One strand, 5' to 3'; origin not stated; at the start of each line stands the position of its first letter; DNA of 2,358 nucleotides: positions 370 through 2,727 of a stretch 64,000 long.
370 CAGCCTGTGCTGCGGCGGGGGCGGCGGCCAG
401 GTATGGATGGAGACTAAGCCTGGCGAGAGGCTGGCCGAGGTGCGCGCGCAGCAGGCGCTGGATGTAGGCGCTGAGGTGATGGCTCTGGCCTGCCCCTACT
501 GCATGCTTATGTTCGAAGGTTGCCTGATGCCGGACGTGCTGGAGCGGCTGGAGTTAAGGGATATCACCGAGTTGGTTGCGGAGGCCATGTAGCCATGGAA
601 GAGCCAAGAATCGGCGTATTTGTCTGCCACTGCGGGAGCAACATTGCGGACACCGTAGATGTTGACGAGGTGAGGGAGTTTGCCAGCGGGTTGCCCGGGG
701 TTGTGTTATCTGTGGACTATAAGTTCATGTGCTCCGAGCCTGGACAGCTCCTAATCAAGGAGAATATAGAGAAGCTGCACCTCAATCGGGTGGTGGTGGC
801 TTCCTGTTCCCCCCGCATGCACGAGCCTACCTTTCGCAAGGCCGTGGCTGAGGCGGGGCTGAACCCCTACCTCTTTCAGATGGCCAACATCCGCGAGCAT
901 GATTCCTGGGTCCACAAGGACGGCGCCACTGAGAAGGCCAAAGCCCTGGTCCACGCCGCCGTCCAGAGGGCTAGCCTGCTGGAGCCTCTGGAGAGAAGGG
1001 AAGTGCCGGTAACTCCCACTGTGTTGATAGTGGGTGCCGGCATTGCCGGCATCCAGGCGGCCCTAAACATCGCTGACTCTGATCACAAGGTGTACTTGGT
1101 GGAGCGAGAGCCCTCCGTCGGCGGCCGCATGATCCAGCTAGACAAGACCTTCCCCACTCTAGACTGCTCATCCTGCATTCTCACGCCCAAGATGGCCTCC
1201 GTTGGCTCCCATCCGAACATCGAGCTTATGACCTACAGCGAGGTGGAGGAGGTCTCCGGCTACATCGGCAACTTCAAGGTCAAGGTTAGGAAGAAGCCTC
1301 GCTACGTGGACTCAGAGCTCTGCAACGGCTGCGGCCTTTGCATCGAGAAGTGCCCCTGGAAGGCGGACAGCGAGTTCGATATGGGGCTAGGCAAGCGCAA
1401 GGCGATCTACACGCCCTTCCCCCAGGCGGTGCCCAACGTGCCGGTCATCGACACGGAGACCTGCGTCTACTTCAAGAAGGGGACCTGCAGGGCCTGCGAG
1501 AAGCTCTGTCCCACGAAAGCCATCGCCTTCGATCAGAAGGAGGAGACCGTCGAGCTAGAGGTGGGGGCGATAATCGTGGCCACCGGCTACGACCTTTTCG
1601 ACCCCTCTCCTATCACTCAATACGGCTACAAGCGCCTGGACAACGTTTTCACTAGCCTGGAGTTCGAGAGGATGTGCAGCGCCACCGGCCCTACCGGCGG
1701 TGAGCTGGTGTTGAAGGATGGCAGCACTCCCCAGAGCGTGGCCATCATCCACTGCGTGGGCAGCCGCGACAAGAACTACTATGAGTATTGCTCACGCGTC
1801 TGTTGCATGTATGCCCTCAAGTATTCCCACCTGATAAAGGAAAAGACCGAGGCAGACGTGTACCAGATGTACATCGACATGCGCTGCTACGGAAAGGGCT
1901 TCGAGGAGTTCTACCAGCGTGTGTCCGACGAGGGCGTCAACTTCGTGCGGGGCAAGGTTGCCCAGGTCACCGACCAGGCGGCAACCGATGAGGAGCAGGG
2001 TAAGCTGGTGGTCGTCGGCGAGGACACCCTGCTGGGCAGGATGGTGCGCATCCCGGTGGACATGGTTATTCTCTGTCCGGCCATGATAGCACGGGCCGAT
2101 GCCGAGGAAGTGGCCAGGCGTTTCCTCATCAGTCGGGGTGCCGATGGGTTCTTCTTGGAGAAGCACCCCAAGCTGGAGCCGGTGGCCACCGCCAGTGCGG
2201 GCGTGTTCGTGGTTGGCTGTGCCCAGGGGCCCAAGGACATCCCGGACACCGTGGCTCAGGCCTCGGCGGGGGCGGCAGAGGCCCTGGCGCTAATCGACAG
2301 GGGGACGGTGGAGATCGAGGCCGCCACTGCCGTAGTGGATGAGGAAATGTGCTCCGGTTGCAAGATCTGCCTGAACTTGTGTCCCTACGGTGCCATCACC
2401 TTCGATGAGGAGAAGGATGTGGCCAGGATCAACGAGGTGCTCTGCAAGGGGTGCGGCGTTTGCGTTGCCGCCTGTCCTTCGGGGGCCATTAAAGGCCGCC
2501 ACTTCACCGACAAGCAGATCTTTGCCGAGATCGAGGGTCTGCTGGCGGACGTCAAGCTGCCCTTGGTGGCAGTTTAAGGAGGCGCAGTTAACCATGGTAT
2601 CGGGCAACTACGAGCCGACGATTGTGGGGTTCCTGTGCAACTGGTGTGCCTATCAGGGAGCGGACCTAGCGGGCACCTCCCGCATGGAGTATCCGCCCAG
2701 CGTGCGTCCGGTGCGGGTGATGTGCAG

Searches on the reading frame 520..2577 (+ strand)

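Call 20: search_protein_families(library=pfam, proteins=[window:520-2577:+], max_evalue=0.00001)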
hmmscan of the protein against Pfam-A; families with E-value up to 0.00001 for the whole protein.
window:520-2577:+ (685 aa): 15 families
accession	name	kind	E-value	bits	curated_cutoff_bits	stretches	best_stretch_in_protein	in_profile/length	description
PF00037.32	Fer4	-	1.4e-21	75.8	21.1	3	605-627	2-24/24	4Fe-4S binding domain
PF12838.12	Fer4_7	-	4.6e-17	62.6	27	1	611-656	2-52/52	4Fe-4S dicluster domain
PF12837.12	Fer4_6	-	4.8e-15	55.1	25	0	634-657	1-24/24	4Fe-4S binding domain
PF13237.11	Fer4_10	-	5.4e-14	52.3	25.5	1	605-653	3-53/53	4Fe-4S dicluster domain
PF13484.11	Fer4_16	-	9.2e-14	52.4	30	0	642-660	2-20/66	4Fe-4S double cluster binding domain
PF25160.1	LdpA_Fe-S-bd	-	2.6e-11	43.6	27.6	0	617-660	9-46/49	LdpA Fe-S cluster-binding domain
PF14697.11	Fer4_21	-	3.1e-10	40.5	35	1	604-657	1-57/59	4Fe-4S dicluster domain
PF13187.11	Fer4_9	-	7e-10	39.2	27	1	610-657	1-52/52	4Fe-4S dicluster domain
PF12797.12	Fer4_2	-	1.2e-09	37.9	24.5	0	261-280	3-22/22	4Fe-4S binding domain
PF07992.20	Pyr_redox_2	-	1.8e-08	34.6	26.1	1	167-298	2-58/291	Pyridine nucleotide-disulphide oxidoreductase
PF12831.13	FAD_oxidored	-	1.8e-07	31.2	27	1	168-204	2-38/416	FAD dependent oxidoreductase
PF13450.12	NAD_binding_8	-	2.9e-06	27.9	21.9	0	170-204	1-35/68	NAD(P)-binding Rossmann-like domain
PF12798.12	Fer4_3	-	3.5e-06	27.9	27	0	268-282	1-15/15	4Fe-4S binding domain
PF00890.30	FAD_binding_2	-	6.9e-06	26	20.4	0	168-202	2-36/414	FAD binding domain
PF13534.11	Fer4_17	-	8.8e-06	26.6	22.2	0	611-636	2-27/61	4Fe-4S dicluster domain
